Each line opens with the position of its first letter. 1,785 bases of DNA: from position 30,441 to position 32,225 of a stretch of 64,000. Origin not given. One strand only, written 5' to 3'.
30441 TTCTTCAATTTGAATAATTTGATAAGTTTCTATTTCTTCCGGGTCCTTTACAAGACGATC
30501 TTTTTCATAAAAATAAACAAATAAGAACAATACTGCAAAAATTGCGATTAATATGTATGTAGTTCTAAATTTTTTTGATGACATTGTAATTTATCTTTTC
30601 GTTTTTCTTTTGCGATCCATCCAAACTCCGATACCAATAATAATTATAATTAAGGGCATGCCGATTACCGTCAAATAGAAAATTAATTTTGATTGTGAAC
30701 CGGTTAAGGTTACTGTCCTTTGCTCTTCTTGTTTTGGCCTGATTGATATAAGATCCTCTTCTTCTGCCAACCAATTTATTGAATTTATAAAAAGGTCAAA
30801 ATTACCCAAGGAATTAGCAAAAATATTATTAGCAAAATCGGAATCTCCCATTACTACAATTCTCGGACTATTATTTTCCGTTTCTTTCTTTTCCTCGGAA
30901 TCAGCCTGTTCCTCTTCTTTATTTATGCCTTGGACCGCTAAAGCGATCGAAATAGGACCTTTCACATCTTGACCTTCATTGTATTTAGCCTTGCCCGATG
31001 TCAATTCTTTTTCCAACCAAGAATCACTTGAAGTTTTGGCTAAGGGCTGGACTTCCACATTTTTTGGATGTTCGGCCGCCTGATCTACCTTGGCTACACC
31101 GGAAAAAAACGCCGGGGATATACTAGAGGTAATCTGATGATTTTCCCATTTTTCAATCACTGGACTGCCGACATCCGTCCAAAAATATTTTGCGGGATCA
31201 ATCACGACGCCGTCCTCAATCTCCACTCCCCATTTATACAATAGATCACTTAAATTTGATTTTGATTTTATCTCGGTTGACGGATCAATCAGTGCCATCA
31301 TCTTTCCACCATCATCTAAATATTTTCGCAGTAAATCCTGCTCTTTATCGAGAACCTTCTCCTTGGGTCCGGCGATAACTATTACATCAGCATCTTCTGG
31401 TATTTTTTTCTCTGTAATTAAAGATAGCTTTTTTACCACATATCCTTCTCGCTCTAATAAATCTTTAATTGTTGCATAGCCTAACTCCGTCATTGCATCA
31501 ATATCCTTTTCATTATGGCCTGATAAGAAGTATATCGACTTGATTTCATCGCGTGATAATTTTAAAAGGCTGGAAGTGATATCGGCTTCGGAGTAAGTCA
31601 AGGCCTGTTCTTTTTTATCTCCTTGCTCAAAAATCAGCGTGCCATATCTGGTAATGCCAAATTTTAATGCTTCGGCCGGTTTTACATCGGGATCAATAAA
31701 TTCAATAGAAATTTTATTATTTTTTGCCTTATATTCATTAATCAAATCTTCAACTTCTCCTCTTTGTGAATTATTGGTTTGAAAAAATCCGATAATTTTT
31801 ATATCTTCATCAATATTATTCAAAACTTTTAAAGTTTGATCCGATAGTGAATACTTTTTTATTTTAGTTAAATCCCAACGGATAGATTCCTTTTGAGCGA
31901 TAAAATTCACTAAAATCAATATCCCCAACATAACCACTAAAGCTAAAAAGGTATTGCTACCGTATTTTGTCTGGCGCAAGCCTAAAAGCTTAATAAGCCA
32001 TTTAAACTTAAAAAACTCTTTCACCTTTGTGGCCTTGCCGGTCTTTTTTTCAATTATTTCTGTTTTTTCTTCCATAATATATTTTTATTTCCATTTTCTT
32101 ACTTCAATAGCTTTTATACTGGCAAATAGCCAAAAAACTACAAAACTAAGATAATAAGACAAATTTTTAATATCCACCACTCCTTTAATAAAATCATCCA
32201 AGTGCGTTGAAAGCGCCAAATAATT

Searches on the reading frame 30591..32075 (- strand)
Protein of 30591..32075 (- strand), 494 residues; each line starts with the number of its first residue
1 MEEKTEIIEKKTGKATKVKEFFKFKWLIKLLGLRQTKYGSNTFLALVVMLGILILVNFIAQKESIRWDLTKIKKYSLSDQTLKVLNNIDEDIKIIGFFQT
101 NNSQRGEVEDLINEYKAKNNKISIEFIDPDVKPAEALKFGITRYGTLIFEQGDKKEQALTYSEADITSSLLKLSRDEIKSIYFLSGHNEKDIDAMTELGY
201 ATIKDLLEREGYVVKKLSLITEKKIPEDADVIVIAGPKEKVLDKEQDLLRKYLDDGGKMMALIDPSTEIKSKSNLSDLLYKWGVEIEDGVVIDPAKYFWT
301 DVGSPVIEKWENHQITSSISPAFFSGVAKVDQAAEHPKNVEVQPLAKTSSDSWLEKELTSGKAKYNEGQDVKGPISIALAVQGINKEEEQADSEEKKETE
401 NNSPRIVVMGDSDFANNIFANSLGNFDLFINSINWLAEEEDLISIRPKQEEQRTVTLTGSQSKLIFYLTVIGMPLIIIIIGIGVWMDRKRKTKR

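Call 69: search_protein_families(library=ncbifam, proteins=[window:30591-32075:-], max_evalue=0.01)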
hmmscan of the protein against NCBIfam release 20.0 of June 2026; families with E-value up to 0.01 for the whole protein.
window:30591-32075:- (494 aa): 3 families
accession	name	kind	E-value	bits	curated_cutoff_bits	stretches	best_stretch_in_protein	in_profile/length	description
TIGR03521.1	GldG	equivalog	5.4e-29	101.2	389.85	3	44-130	2-93/552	gliding motility-associated ABC transporter substrate-binding protein GldG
TIGR02187.2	PDO_seleno_TRX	equivalog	4.8e-05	22.8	185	1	82-161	9-89/209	protein disulfide oxidoreductase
TIGR03143.1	AhpF_homolog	hypoth_equivalog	0.0023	16.6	687.65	1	74-149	350-425/555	putative alkyl hydroperoxide reductase F subunit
